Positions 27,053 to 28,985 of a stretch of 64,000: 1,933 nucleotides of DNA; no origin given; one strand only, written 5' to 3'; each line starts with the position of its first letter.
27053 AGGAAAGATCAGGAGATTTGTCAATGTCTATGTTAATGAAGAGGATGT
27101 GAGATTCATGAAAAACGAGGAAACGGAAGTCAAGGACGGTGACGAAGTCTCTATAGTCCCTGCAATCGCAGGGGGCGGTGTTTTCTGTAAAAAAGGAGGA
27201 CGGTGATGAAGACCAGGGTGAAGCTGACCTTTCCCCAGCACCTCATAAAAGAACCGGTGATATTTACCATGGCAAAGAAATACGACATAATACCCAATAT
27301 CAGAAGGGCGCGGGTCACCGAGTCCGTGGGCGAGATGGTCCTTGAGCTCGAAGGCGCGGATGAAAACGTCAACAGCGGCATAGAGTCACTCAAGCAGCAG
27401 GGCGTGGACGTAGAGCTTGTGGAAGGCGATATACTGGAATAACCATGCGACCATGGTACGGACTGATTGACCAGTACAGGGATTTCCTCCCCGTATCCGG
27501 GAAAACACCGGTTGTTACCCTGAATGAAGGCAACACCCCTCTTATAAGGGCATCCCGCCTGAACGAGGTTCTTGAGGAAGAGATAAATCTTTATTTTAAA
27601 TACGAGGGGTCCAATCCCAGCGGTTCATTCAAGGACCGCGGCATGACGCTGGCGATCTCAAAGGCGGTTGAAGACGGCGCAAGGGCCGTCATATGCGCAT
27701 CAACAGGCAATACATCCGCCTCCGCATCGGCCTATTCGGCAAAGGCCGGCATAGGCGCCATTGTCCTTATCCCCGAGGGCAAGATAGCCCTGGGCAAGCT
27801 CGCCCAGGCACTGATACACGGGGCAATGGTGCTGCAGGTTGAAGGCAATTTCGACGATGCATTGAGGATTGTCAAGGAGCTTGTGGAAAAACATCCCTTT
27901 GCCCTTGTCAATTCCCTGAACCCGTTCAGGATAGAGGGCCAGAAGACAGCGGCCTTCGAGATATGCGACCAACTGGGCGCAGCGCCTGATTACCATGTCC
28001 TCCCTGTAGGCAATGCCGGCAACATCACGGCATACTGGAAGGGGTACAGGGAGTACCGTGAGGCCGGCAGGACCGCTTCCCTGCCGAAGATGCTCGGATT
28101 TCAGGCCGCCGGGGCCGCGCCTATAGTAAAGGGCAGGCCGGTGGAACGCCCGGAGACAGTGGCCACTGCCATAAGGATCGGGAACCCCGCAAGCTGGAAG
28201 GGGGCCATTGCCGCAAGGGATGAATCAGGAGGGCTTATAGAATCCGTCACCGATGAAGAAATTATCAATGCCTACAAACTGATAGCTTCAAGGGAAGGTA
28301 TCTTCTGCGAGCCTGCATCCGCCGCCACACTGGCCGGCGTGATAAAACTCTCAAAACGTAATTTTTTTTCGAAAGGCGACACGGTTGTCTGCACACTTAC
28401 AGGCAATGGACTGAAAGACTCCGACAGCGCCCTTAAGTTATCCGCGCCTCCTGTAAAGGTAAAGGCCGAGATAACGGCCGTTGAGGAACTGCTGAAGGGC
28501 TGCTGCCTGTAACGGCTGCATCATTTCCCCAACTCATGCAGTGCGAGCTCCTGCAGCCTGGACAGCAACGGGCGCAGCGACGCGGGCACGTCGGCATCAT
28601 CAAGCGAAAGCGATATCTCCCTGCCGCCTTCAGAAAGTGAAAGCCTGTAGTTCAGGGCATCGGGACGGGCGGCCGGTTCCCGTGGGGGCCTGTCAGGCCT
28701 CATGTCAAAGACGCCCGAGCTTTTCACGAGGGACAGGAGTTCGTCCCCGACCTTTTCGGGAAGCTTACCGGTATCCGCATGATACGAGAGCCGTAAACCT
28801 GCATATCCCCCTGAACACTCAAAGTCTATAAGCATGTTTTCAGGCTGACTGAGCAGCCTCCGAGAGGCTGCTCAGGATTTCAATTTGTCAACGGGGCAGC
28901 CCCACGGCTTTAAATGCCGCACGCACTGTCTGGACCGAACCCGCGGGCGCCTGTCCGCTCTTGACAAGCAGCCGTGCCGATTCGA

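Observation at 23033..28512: Sulfur-carrier-protein module (TusA, E1-like MoeB/ThiF, Zn-ribbon ThrC paralog, ThiS/MoaD-like carrier, NIL protein) nested between hom and thrC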

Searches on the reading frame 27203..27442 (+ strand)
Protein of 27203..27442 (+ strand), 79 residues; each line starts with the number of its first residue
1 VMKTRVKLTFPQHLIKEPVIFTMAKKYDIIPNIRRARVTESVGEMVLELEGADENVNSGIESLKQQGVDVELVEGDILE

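Call 3: search_protein_families(library=pfam, proteins=[window:27203-27442:+], max_evalue=0.01)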
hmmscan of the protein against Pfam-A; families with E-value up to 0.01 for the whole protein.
window:27203-27442:+ (79 aa): 1 family
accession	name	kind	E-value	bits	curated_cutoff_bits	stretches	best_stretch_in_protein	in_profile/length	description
PF09383.16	NIL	-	1.6e-17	63.6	24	1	4-71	1-72/73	NIL domain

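Call 4: search_protein_families(library=ncbifam, proteins=[window:27203-27442:+], max_evalue=0.01)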
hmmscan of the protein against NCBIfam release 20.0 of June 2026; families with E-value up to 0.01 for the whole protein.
window:27203-27442:+ (79 aa): 2 families
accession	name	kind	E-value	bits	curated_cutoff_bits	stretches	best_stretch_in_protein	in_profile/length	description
TIGR02314.1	ABC_MetN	equivalog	0.0038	16.3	499.7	1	6-73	269-340/343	methionine ABC transporter ATP-binding protein MetN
TIGR00122.1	birA_repr_reg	equivalog_domain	0.0063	16.4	70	0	43-73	16-47/69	biotin operon repressor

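Call 50: search_solved_structures(query=window:27203-27442:+, max_evalue=10, show_alignments=4)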
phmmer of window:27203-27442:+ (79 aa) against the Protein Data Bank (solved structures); distinct sequences matched with E-value up to 10: 4.
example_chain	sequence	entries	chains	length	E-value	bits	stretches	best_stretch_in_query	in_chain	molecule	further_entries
2qsw_A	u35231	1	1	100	0.01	19.5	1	6-73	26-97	Methionine import ATP-binding protein metN 2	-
2qrr_A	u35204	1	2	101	0.2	15.4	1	6-73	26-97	Methionine import ATP-binding protein metN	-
3dhx_A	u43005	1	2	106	1.3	12.9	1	6-75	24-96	Methionine import ATP-binding protein metN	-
4evw_A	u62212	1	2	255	1.5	12.6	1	10-71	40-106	Nucleoside-diphosphate-sugar pyrophosphorylase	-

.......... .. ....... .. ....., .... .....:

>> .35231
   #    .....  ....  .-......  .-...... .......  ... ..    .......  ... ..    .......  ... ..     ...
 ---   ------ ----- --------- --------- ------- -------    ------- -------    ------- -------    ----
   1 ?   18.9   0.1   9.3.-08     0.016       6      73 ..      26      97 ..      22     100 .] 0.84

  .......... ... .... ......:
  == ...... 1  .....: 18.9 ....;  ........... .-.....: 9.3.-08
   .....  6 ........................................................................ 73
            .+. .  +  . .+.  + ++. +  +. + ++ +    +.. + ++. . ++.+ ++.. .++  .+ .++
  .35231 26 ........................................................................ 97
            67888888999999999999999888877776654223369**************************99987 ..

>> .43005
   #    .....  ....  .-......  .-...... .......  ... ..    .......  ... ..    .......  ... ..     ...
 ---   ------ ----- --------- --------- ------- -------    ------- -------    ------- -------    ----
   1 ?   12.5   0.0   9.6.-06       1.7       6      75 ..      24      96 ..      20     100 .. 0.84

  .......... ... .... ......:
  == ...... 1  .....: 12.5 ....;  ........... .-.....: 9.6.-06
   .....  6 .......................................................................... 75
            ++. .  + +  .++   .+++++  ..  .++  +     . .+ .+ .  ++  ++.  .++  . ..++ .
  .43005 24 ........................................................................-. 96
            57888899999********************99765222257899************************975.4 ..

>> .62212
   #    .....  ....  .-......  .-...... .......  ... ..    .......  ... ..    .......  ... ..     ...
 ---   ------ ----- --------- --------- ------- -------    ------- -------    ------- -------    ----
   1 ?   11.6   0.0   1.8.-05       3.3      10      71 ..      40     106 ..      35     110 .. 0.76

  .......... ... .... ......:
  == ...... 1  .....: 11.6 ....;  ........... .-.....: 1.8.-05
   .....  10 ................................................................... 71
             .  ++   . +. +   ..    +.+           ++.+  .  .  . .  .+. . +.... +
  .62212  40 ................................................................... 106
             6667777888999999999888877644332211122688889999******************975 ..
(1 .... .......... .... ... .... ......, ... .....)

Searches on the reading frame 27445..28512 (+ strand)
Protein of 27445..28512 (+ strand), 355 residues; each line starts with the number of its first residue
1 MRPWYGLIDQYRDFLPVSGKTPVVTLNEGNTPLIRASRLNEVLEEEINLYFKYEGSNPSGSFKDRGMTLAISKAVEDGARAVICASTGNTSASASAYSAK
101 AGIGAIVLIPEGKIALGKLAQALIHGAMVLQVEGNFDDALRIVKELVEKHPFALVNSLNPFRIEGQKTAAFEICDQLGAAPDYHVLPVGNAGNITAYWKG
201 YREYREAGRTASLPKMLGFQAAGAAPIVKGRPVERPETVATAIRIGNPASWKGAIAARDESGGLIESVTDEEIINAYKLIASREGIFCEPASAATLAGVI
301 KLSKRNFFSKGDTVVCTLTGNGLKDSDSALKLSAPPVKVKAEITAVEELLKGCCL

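Call 3: search_protein_families(library=pfam, proteins=[window:27445-28512:+], max_evalue=0.01)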
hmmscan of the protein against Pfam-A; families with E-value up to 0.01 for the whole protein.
window:27445-28512:+ (355 aa): 1 family
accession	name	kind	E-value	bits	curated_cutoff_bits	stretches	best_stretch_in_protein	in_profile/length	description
PF00291.31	PALP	-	2e-76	257.6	35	1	24-320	1-295/295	Pyridoxal-phosphate dependent enzyme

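Call 4: search_protein_families(library=ncbifam, proteins=[window:27445-28512:+], max_evalue=0.01)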
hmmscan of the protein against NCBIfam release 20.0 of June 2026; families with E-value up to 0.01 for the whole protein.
window:27445-28512:+ (355 aa): 44 families (the best 25 are shown)
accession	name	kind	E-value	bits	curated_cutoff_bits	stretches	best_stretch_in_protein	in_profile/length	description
TIGR00260.1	thrC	equivalog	3.7e-99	332.1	167.1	1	9-327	2-340/340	threonine synthase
NF004170.0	PRK05638.1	equivalog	1.1e-63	215.3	421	1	9-328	47-363/442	threonine synthase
NF006050.0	PRK08197.1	equivalog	7.9e-62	209.3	303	1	10-327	60-386/406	threonine synthase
NF006205.0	PRK08329.1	equivalog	1.7e-46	158.8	358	1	9-324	44-345/347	threonine synthase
NF004996.0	PRK06381.1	equivalog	1.9e-40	138.9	266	1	28-321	13-317/319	threonine synthase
NF005035.0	PRK06450.1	equivalog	1.3e-35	122.8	301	1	23-325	51-337/338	threonine synthase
TIGR01127.1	ilvA_1Cterm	equivalog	2.4e-24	86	378.75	1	31-320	1-283/380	threonine ammonia-lyase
NF006390.0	PRK08639.1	equivalog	4.1e-21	75.4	421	1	30-321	25-313/418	threonine ammonia-lyase IlvA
TIGR03844.1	cysteate_syn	equivalog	6.1e-21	74.7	324.9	2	10-231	46-270/398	cysteate synthase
NF005600.0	PRK07334.1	equivalog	1.4e-19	70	496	1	30-320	28-309/408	threonine ammonia-lyase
NF045641.2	BHydaspDhtseBhcB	equivalog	2.2e-19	69.7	550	1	30-320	20-302/312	beta-hydroxyaspartate dehydratase BhcB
TIGR02079.1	THD1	equivalog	2.5e-18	66.1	440.55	1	30-321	16-305/410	threonine ammonia-lyase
TIGR01124.1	ilvA_2Cterm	equivalog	9.1e-18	64.1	411.3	1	30-194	17-180/499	threonine ammonia-lyase, biosynthetic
TIGR01136.1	cysKM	subfamily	1.7e-17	63.7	344.15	1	29-320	6-288/299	cysteine synthase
NF005680.0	PRK07476.1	equivalog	1.7e-17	63.4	413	1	30-324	23-312/326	hydroxyectoine utilization dehydratase EutB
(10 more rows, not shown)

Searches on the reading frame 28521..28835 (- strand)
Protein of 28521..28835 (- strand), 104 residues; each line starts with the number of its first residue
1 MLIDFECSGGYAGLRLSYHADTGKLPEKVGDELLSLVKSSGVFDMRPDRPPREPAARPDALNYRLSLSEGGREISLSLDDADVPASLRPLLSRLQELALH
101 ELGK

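Call 3: search_protein_families(library=pfam, proteins=[window:28521-28835:-], max_evalue=0.01)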
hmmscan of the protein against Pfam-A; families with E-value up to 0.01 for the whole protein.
window:28521-28835:- (104 aa): 1 family
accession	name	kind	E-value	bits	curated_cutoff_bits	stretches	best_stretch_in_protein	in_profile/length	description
PF20242.3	Emfourin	-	7.4e-16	58.8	27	1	5-95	1-91/91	Emfourin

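Call 4: search_protein_families(library=ncbifam, proteins=[window:28521-28835:-], max_evalue=0.01)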
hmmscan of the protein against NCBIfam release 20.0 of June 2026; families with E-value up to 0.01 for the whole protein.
window:28521-28835:- (104 aa): 0 families
